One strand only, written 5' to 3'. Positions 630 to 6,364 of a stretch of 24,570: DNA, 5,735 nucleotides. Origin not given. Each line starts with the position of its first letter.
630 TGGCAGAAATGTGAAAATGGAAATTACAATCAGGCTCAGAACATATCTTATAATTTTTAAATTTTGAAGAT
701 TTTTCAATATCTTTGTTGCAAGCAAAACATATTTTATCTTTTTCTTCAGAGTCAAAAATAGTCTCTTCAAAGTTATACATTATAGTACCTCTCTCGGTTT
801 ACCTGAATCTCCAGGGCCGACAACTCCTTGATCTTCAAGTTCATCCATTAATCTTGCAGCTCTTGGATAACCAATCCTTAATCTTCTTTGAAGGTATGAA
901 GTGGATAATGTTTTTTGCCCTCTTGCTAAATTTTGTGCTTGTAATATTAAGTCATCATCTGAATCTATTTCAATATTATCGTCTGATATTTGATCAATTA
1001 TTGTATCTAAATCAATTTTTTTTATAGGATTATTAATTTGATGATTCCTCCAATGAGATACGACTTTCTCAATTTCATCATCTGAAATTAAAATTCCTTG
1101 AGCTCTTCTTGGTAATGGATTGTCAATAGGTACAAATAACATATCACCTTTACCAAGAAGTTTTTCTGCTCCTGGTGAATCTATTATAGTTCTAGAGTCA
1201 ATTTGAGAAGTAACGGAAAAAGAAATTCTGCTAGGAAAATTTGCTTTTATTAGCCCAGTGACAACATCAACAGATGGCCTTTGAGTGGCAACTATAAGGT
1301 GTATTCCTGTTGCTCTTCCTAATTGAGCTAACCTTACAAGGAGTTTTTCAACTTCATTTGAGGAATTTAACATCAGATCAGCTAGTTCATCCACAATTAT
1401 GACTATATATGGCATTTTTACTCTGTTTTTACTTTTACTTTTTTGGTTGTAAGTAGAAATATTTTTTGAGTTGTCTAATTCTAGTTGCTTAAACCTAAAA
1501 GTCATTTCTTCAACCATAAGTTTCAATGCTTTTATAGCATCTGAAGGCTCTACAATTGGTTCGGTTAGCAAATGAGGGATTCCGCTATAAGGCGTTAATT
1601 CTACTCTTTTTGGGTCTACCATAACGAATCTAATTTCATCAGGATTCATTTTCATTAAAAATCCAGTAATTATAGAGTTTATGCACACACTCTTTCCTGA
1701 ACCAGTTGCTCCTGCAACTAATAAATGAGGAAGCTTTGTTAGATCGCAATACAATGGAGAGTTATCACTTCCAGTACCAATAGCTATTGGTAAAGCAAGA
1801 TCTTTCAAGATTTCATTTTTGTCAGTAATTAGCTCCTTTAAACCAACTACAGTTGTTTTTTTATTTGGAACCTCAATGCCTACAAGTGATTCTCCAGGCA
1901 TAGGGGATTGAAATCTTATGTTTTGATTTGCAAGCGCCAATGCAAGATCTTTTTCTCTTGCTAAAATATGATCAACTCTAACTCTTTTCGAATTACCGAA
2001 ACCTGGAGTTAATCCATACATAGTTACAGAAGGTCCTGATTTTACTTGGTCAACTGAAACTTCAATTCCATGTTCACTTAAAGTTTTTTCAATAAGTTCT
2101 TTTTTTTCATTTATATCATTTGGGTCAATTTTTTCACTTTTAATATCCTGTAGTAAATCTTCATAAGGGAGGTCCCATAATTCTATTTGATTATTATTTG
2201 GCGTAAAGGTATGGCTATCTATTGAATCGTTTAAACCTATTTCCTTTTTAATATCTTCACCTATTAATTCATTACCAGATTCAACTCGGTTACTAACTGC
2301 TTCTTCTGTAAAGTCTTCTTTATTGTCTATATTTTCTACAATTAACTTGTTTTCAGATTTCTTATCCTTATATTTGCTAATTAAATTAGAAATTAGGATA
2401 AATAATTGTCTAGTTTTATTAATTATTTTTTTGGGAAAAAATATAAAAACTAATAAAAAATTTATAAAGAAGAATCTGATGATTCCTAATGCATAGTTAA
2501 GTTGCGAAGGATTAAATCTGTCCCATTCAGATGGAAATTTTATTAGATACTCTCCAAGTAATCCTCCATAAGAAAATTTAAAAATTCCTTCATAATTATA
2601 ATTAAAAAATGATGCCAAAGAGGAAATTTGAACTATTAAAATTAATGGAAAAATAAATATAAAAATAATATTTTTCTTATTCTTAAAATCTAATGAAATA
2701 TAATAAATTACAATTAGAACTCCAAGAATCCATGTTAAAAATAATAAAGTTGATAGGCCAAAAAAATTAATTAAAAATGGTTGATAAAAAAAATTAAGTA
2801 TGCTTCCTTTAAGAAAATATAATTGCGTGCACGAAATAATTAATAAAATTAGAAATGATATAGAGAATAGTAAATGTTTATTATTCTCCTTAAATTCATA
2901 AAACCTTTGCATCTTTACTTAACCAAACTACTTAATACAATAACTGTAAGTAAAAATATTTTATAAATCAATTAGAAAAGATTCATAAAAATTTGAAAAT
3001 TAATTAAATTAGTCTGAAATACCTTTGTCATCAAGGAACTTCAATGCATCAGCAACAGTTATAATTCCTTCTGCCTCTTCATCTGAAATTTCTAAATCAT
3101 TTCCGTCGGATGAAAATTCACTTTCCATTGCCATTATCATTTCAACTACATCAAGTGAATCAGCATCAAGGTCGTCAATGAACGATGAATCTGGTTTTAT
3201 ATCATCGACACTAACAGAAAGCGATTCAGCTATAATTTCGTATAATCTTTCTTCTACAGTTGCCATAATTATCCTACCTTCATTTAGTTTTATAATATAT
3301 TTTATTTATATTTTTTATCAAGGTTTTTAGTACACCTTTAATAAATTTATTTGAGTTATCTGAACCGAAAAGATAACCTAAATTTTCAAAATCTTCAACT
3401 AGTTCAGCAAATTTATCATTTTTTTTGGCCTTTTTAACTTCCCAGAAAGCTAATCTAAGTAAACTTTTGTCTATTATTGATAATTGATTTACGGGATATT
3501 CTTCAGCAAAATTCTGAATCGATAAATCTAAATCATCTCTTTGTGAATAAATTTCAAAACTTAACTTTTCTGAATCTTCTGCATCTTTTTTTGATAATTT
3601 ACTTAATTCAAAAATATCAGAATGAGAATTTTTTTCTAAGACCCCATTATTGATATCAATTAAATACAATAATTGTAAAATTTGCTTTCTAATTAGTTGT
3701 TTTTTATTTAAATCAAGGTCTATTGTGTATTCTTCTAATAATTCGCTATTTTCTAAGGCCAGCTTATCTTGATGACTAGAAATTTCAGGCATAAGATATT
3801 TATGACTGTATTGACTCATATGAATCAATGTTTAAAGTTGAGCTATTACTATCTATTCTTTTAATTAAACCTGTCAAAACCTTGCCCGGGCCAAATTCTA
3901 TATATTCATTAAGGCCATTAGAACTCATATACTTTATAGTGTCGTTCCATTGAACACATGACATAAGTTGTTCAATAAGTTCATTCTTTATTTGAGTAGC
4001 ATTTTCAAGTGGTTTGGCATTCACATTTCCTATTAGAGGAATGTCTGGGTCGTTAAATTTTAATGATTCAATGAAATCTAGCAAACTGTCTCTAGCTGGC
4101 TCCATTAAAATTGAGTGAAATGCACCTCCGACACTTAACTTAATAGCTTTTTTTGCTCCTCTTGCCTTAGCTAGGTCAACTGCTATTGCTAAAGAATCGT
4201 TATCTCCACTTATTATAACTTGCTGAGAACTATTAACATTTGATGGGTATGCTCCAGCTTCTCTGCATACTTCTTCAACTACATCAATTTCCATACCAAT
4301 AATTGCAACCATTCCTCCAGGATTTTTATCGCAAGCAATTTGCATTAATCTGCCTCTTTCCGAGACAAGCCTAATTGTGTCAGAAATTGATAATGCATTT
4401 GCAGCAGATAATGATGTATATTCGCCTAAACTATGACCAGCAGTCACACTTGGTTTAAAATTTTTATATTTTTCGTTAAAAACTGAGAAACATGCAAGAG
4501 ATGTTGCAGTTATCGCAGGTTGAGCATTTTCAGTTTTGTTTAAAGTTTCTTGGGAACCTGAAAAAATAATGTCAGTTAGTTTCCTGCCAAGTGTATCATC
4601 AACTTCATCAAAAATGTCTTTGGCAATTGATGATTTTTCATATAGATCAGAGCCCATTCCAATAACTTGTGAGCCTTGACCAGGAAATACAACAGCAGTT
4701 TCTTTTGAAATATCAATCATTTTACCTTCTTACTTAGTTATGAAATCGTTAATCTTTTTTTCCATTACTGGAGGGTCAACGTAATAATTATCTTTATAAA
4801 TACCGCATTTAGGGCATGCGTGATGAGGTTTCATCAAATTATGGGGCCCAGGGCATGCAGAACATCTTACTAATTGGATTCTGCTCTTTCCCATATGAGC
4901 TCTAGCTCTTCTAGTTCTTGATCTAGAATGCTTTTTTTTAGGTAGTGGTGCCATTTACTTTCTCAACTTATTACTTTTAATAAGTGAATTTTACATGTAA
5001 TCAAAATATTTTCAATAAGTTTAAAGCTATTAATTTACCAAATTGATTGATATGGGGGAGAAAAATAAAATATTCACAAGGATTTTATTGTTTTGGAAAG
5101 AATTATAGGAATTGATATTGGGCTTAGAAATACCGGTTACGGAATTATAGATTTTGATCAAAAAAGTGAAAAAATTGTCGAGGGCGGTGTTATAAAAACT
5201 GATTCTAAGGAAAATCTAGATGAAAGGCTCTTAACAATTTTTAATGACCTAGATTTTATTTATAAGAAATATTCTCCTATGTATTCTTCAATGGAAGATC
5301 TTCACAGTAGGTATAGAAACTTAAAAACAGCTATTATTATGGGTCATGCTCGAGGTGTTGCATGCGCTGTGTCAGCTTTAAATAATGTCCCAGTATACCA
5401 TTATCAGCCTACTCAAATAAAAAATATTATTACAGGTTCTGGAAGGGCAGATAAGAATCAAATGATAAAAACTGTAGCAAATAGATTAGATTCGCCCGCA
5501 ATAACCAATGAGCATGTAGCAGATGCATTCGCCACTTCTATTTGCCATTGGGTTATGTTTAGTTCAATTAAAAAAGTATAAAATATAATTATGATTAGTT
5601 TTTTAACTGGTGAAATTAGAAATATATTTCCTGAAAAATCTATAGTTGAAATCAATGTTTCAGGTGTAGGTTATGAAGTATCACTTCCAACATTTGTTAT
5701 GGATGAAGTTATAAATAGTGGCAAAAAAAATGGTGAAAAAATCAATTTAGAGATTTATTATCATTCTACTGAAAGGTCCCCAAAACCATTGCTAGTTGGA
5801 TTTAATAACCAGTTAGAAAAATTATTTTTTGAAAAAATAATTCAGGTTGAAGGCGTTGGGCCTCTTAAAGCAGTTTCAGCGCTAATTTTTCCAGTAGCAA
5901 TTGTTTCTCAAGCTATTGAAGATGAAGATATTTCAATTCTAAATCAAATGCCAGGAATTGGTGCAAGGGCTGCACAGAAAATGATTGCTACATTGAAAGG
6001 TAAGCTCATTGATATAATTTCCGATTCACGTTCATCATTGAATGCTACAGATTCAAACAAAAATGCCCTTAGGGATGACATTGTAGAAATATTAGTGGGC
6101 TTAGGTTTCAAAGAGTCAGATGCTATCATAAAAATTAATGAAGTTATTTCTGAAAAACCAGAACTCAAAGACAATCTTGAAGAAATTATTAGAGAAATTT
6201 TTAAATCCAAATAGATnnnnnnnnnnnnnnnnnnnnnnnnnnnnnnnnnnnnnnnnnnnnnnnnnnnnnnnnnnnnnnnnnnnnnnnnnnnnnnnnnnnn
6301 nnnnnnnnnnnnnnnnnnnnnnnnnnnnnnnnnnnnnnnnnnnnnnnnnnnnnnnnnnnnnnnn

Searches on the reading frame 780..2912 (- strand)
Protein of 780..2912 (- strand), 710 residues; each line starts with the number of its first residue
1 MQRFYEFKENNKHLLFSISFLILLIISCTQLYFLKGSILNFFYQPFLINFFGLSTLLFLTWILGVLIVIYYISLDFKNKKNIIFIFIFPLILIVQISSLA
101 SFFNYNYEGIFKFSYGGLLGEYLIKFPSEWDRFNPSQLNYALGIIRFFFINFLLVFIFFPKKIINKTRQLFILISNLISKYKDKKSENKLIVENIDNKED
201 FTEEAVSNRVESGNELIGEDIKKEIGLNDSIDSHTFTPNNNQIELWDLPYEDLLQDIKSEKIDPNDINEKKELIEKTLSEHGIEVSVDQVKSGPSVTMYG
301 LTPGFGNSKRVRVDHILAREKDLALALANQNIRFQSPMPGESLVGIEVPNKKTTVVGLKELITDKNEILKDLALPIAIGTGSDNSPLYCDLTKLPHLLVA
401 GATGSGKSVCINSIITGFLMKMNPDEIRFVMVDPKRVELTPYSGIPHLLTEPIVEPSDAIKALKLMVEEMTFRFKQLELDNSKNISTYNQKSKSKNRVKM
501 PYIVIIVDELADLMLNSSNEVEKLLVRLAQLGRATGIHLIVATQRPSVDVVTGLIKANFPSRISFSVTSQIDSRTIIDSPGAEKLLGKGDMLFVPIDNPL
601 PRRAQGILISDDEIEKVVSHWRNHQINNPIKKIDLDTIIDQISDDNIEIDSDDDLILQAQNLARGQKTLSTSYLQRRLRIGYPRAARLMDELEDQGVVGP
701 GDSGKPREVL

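Call 30: search_protein_families(library=pfam, proteins=[window:780-2912:-])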
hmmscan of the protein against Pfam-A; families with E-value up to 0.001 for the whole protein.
window:780-2912:- (710 aa): 7 families
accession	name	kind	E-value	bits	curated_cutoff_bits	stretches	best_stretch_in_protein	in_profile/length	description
PF01580.24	FtsK_SpoIIIE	-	1.1e-52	179.1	24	1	359-548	3-221/221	FtsK/SpoIIIE family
PF17854.6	FtsK_alpha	-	8.3e-25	87.4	22.9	1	248-350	1-101/101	FtsK alpha domain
PF09397.16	FtsK_gamma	-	6.3e-22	77.5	30.6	1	651-710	2-61/63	Ftsk gamma domain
PF01935.23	DUF87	-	5.4e-06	27.1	23.2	1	378-516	3-103/220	Helicase HerA, central domain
PF12846.13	AAA_10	-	1.6e-05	24.6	27.5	0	392-436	19-59/362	AAA-like domain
PF13401.12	AAA_22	-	0.00034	21.4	27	0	396-544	7-123/130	AAA domain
PF13491.11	FtsK_4TM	-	0.00042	20.5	23.1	1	46-130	57-137/171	4TM region of DNA translocase FtsK/SpoIIIE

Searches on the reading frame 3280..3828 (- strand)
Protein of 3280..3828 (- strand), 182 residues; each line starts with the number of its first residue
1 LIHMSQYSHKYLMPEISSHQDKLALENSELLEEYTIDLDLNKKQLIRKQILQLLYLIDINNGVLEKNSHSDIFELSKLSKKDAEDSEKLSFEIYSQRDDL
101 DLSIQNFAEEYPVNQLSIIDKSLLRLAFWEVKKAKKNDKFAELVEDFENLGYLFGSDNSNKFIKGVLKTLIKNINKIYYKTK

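Call 30: search_protein_families(library=pfam, proteins=[window:3280-3828:-])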
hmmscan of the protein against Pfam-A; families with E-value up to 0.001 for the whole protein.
window:3280-3828:- (182 aa): 1 family
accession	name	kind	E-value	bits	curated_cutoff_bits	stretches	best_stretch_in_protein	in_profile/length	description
PF01029.23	NusB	-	3.1e-12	47.5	23.1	1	46-171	3-132/133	NusB family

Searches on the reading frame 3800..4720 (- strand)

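Call 30: search_protein_families(library=pfam, proteins=[window:3800-4720:-])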
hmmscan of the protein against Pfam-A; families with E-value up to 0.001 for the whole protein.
window:3800-4720:- (306 aa): 1 family
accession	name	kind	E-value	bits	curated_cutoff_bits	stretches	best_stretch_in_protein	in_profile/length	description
PF00698.26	Acyl_transf_1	-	2.7e-38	132.7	32.7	1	11-284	3-273/319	Acyl transferase domain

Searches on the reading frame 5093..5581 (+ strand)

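Call 30: search_protein_families(library=pfam, proteins=[window:5093-5581:+])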
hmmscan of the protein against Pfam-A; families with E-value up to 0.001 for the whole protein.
window:5093-5581:+ (162 aa): 1 family
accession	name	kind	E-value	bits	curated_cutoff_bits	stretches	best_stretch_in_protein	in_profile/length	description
PF02075.23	RuvC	-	1.6e-30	106.4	22.2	1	4-152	1-148/148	Crossover junction endodeoxyribonuclease RuvC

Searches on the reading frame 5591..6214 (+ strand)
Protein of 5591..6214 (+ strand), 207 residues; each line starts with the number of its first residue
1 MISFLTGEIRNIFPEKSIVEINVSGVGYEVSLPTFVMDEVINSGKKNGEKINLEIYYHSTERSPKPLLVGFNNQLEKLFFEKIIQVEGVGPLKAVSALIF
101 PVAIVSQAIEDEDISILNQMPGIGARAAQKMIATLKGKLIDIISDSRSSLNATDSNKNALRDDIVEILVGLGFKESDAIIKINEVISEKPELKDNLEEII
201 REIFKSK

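Call 30: search_protein_families(library=pfam, proteins=[window:5591-6214:+])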
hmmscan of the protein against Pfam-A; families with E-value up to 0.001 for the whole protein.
window:5591-6214:+ (207 aa): 2 families
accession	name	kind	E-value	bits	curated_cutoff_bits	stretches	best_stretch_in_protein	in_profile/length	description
PF01330.27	RuvA_N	-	3.5e-09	37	23.6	1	1-62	1-55/61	RuvA N terminal domain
PF14520.12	HHH_5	-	4.9e-06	27.4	27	1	80-136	1-56/57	Helix-hairpin-helix domain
